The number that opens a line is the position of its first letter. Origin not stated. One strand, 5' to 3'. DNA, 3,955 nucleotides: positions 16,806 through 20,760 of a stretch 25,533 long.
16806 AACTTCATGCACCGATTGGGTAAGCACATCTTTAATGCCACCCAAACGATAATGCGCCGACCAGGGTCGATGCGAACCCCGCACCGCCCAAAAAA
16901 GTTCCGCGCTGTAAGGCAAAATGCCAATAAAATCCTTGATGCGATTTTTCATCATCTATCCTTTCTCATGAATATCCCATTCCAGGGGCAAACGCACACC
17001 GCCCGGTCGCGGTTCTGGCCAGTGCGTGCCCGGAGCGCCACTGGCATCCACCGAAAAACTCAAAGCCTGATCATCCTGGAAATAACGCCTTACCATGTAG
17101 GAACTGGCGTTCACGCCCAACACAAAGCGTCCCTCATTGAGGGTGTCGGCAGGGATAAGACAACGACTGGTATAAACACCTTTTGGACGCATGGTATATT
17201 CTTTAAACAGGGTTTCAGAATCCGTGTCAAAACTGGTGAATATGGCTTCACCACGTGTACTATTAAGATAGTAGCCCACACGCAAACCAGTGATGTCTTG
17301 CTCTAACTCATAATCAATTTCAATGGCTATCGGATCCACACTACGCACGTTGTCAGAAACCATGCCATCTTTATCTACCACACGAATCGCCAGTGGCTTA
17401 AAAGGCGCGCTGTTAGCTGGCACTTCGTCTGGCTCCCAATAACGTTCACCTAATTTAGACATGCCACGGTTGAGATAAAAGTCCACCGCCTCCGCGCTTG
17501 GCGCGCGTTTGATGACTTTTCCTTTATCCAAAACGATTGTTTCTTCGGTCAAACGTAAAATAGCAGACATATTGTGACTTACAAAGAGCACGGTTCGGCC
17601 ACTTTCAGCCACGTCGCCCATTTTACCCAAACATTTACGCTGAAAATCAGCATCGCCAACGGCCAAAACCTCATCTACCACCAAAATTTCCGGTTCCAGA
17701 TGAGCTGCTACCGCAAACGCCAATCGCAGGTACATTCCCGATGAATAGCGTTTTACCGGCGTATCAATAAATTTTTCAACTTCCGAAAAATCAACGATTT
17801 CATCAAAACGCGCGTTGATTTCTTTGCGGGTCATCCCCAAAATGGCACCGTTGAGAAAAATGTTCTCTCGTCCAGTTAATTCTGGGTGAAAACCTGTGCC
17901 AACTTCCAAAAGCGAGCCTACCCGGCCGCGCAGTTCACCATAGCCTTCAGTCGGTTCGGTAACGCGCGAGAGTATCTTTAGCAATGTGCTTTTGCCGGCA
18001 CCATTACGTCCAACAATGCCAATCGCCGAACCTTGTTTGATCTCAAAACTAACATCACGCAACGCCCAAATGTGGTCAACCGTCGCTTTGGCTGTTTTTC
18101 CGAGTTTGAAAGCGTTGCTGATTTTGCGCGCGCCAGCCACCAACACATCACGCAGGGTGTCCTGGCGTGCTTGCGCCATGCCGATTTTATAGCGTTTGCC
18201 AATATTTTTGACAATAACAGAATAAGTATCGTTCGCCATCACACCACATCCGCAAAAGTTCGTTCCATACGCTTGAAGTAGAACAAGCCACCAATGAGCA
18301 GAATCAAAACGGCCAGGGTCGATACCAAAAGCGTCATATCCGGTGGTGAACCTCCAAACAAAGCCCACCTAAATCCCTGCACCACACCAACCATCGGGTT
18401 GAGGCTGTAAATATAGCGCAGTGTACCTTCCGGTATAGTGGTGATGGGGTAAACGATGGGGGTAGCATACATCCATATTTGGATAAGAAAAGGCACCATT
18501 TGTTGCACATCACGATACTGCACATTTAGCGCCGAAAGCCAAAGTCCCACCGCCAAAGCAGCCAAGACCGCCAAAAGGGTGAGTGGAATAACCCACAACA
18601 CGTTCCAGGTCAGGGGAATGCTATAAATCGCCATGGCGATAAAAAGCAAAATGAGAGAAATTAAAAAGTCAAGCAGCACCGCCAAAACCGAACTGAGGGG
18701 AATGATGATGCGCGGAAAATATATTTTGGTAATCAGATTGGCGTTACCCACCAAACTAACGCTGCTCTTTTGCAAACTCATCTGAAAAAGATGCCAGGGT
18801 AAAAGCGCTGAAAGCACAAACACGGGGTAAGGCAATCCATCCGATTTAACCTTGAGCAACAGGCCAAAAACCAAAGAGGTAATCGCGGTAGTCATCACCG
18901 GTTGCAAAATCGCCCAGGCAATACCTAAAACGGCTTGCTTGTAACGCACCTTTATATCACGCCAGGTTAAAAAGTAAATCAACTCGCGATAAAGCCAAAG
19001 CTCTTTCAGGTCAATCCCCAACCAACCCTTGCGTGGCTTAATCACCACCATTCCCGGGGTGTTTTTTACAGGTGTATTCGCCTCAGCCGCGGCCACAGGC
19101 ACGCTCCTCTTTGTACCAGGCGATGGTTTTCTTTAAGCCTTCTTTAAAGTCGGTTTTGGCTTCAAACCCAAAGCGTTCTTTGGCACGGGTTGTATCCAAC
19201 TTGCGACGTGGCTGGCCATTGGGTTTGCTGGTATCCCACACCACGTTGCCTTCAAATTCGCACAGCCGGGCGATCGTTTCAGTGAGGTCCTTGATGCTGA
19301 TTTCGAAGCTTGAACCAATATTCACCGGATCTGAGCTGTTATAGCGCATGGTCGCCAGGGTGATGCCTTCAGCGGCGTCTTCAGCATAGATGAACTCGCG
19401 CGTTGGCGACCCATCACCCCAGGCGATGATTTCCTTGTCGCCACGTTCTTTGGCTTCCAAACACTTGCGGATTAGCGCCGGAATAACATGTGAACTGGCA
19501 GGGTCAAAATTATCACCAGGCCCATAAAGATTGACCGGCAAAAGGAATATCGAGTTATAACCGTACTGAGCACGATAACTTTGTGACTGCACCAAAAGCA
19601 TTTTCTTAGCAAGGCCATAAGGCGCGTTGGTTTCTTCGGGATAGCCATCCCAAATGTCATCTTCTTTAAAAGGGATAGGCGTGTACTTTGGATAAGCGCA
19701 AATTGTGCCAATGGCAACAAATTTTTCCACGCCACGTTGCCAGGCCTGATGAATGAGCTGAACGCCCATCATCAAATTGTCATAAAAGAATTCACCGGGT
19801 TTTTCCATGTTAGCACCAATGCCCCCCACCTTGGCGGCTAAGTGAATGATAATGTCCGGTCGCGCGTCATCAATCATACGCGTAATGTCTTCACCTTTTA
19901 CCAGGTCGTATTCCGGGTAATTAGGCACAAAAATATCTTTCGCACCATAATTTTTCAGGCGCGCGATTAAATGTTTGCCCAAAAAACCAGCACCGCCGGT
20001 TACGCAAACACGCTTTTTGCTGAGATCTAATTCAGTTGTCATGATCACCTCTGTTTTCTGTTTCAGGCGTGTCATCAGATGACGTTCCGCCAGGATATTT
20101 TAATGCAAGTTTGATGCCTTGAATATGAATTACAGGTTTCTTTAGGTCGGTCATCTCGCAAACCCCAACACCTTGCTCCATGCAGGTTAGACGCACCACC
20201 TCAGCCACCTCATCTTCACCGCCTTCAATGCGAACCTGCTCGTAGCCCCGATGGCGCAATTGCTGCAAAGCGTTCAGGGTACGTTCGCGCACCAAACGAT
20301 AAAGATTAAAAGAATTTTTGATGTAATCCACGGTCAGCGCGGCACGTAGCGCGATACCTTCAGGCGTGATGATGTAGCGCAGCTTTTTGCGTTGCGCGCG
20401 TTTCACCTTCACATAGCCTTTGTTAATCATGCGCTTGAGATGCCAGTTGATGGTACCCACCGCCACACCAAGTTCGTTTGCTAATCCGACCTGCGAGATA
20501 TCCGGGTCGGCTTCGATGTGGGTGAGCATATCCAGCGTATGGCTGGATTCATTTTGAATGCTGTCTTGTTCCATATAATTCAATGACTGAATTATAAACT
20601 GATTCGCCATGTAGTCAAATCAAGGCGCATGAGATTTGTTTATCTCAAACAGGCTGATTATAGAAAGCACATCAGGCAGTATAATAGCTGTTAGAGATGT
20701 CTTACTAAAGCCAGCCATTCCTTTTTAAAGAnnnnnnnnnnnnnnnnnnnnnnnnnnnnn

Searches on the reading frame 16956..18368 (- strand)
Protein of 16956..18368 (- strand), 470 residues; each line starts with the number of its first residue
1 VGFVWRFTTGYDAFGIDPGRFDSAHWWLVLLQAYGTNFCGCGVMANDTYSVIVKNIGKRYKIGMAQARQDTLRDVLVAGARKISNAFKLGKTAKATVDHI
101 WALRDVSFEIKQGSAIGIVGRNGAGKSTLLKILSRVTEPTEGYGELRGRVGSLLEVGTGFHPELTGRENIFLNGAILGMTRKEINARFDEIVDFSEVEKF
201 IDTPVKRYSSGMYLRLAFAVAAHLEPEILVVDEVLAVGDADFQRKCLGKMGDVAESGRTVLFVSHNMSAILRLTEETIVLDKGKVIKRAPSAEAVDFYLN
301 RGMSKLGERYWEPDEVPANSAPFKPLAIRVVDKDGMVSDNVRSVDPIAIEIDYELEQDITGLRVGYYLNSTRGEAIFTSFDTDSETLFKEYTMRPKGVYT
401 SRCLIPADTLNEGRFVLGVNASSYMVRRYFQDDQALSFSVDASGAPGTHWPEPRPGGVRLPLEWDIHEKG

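Call 5: search_protein_families(library=pfam, proteins=[window:16956-18368:-])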
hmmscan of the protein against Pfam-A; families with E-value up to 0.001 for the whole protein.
window:16956-18368:- (470 aa): 3 families
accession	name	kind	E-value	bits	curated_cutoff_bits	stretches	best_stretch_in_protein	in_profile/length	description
PF00005.33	ABC_tran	-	6.9e-21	75.7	25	1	103-234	1-135/137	ABC transporter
PF14524.12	Wzt_C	-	5.7e-09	36.5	30.4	1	327-443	14-132/143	Wzt C-terminal domain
PF13304.12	AAA_21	-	1.8e-05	25.4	27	1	117-196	3-69/304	AAA domain, putative AbiEii toxin, Type IV TA system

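Call 23: search_protein_families(library=ncbifam, proteins=[window:16956-18368:-], max_evalue=0.01)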
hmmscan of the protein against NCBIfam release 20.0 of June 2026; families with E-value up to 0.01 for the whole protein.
window:16956-18368:- (470 aa): 185 families (the best 25 are shown)
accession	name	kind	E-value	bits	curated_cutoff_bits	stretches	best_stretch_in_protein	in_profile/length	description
NF010065.0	PRK13545.1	equivalog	1.5e-54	185.6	538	1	98-298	35-234/549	teichoic acids export protein ATP-binding subunit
NF050108.1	galactan_ABC_ATP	equivalog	6.9e-54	182.6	400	1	93-298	35-240/244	galactan export ABC transporter ATP-binding subunit Wzt/RfbE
NF010066.0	PRK13546.1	equivalog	1.4e-46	159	320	1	50-285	4-221/264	teichoic acids export ABC transporter ATP-binding subunit TagH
TIGR01188.1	drrA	subfamily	1.1e-32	113.6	312.45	1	98-289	4-206/302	daunorubicin resistance ABC transporter, ATP-binding protein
TIGR04521.1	ECF_ATPase_2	equivalog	4.8e-26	91.5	330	2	168-293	104-231/279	energy-coupling factor transporter ATPase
NF010060.0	PRK13537.1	equivalog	2.1e-23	82.7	521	1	101-289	29-228/314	nodulation factor ABC transporter ATP-binding protein NodI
NF010059.0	PRK13536.1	equivalog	4.5e-23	81.5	549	1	83-288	40-255/342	nodulation factor ABC transporter ATP-binding protein NodI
TIGR04520.1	ECF_ATPase_1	equivalog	1e-22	80.8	315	2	177-292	106-221/269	energy-coupling factor transporter ATPase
TIGR01288.1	nodI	equivalog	5.5e-22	78.1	424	1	89-288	7-216/303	nodulation factor ABC transporter ATP-binding protein NodI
NF040933.2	ABC_arch_GlcV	equivalog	3.1e-21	75.6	450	2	160-293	94-228/357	glucose ABC transporter ATP-binding protein GlcV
TIGR00968.1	3a0106s01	subfamily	7.4e-21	74.7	342.75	1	99-292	12-216/237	sulfate ABC transporter ATP-binding protein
NF010170.0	PRK13651.1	equivalog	7.4e-21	74.4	432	2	146-291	103-249/308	cobalt transporter ATP-binding subunit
TIGR02769.1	nickel_nikE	equivalog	1.2e-20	74.1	332.55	2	186-295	128-239/265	nickel import ATP-binding protein NikE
TIGR02673.1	FtsE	equivalog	1.4e-20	73.9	264.85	2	163-284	93-214/214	cell division ATP-binding protein FtsE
TIGR01166.1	cbiO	subfamily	7.8e-20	71.1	211.8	2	101-148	6-53/190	cobalt ABC transporter, ATP-binding protein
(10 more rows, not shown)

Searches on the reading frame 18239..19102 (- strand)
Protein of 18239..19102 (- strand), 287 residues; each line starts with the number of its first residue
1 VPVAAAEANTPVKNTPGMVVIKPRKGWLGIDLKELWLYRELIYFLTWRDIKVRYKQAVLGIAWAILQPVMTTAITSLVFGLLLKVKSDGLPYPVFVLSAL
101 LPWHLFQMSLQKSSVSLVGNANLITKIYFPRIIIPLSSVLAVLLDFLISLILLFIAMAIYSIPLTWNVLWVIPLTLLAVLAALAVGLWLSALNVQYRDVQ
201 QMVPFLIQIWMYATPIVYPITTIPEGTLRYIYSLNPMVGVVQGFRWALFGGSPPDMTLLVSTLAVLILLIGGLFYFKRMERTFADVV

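Call 5: search_protein_families(library=pfam, proteins=[window:18239-19102:-])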
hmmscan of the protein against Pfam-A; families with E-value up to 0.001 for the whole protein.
window:18239-19102:- (287 aa): 2 families
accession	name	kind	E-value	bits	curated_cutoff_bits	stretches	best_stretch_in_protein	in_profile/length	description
PF01061.29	ABC2_membrane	-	9.1e-25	87.9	26.9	1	41-249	2-211/211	ABC-2 type transporter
PF12698.13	ABC2_membrane_3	-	8.2e-08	32.2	31.6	1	143-275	212-341/347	ABC-2 family transporter protein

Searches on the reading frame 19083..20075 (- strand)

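Call 5: search_protein_families(library=pfam, proteins=[window:19083-20075:-])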
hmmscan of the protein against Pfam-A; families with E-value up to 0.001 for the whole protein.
window:19083-20075:- (330 aa): 5 families
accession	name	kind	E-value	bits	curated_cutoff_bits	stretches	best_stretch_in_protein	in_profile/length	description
PF01370.27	Epimerase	-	3.6e-55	187.4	20.9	1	23-254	1-240/240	NAD dependent epimerase/dehydratase family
PF16363.11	GDP_Man_Dehyd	-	4.3e-26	92.6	27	1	56-317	59-332/332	GDP-mannose 4,6 dehydratase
PF04321.23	RmlD_sub_bind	-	4.7e-08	32.9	27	1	22-81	2-60/287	RmlD substrate binding domain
PF02719.21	Polysacc_synt_2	-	6.3e-06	26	20.2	0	60-124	65-128/293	Polysaccharide biosynthesis protein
PF01073.25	3Beta_HSD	-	1.1e-05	25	22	0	25-244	2-231/280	3-beta hydroxysteroid dehydrogenase/isomerase family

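Call 23: search_protein_families(library=ncbifam, proteins=[window:19083-20075:-], max_evalue=0.01)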
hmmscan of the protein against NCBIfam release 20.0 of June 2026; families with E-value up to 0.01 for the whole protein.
window:19083-20075:- (330 aa): 20 families
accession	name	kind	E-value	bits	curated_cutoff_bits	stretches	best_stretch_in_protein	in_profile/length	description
NF047922.1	GDPFucSynFcl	equivalog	2.4e-86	290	500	1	20-325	2-305/308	GDP-L-fucose synthase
TIGR01181.1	dTDP_gluc_dehyt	equivalog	3.2e-26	92.2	365.1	1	57-326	58-316/321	dTDP-glucose 4,6-dehydratase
TIGR04180.1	EDH_00030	hypoth_equivalog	6.4e-22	78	475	1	73-284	71-268/297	NAD-dependent 4,6-dehydratase LegB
TIGR01179.1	galE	equivalog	9.1e-22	77.3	262.3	1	55-324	53-328/332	UDP-glucose 4-epimerase GalE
NF007490.0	PRK10084.1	subfamily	3.1e-13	49.5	649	1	151-324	165-337/361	dTDP-glucose 4,6-dehydratase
NF011728.1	PRK15181.1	equivalog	1.5e-12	47.2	760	1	74-324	92-340/348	Vi polysaccharide biosynthesis UDP-N-acetylglucosaminuronic acid C-4 epimerase TviC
TIGR02622.1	CDP_4_6_dhtase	equivalog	3.5e-12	46.1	278.45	1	57-324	62-333/352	CDP-glucose 4,6-dehydratase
NF007582.0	PRK10217.1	equivalog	2e-11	43.6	698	1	56-324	58-334/355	dTDP-glucose 4,6-dehydratase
TIGR02197.1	heptose_epim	equivalog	4.3e-11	42.5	274.6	1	24-323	2-315/316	ADP-glyceromanno-heptose 6-epimerase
NF007956.0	PRK10675.1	subfamily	1.2e-08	34.5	394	1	55-321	56-329/338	UDP-glucose 4-epimerase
NF042422.1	oxyalk_red_OleD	equivalog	2.5e-07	30.4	580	1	22-204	2-183/329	2-alkyl-3-oxoalkanoate reductase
TIGR01214.1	rmlD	equivalog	7e-07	28.6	224.05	1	22-84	1-62/285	dTDP-4-dehydrorhamnose reductase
NF042423.1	oxyalk_red_Shew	equivalog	3.6e-05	23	580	1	15-260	3-239/331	2-alkyl-3-oxoalkanoate reductase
TIGR03466.1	HpnA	hypoth_equivalog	3.7e-05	22.8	367.65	0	22-121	2-110/327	hopanoid-associated sugar epimerase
NF008360.0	PRK11150.1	equivalog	0.0001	21.6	452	1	23-53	2-32/310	ADP-glyceromanno-heptose 6-epimerase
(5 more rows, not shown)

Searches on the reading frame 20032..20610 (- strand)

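Call 5: search_protein_families(library=pfam, proteins=[window:20032-20610:-])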
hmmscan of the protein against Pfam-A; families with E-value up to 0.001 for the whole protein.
window:20032-20610:- (192 aa): 2 families
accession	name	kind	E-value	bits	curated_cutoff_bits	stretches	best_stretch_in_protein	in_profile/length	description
PF13412.12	HTH_24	-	6.7e-12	45.2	21.9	1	26-68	6-48/48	Winged helix-turn-helix DNA-binding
PF12802.13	MarR_2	-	3.3e-05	24.4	27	1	26-73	8-56/61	MarR family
